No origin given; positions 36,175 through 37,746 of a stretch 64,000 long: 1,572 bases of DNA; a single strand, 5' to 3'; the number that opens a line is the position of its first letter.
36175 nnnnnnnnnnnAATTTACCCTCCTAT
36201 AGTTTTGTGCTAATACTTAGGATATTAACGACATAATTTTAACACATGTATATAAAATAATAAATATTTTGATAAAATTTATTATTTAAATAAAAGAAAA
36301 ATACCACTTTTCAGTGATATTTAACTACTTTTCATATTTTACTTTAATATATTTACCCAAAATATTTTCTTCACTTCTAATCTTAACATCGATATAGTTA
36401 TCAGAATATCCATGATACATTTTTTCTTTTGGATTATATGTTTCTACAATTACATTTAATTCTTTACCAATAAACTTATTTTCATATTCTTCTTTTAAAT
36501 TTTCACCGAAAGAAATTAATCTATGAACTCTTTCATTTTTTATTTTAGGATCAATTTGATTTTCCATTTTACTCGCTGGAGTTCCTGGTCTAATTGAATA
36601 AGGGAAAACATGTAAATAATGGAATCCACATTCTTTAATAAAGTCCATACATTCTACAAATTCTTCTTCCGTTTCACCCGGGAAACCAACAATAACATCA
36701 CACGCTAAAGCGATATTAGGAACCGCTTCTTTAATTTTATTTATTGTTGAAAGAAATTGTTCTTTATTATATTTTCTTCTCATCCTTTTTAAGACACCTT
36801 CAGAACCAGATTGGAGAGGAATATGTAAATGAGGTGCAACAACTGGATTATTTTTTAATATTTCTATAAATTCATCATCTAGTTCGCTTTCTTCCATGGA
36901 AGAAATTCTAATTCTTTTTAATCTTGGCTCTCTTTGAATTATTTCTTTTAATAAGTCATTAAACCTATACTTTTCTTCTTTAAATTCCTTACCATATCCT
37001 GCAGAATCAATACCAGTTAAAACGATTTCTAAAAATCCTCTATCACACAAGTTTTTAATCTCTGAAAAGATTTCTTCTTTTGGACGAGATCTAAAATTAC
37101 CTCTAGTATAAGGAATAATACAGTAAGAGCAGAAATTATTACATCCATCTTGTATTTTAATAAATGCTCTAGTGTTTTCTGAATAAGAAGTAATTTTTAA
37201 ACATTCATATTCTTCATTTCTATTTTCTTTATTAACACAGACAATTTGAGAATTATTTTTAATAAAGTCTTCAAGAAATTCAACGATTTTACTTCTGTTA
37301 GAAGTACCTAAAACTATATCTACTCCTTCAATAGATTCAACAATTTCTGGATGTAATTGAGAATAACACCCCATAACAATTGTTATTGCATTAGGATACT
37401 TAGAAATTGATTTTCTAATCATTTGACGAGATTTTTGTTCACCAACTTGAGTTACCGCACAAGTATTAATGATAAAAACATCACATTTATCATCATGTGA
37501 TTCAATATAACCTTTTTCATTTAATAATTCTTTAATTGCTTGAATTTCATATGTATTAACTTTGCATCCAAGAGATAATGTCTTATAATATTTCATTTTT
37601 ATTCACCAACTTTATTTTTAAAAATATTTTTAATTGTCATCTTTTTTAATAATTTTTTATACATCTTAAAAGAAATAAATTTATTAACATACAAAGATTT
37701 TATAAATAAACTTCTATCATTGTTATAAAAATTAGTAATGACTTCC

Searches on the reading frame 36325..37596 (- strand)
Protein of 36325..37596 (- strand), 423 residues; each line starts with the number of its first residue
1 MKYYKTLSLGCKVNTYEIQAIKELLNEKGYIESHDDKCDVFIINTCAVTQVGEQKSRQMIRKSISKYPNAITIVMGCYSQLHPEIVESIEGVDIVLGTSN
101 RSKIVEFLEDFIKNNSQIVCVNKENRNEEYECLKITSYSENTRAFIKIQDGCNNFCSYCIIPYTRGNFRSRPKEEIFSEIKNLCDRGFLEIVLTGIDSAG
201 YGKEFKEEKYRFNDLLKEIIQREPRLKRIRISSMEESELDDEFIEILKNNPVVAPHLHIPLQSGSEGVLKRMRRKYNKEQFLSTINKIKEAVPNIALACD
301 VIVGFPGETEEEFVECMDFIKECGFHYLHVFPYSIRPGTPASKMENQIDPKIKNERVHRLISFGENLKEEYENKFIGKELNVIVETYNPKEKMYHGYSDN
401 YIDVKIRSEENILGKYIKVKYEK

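Call 31: search_protein_families(library=pfam, proteins=[window:36325-37596:-], max_evalue=0.0001)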
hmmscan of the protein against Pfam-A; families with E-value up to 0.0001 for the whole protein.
window:36325-37596:- (423 aa): 2 families
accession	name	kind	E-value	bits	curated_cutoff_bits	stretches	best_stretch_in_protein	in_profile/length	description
PF04055.27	Radical_SAM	-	3.9e-30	105.7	29.5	1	146-320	1-166/166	Radical SAM superfamily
PF00919.26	UPF0004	-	6.6e-21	74.6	27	1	7-97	5-98/98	Uncharacterized protein family UPF0004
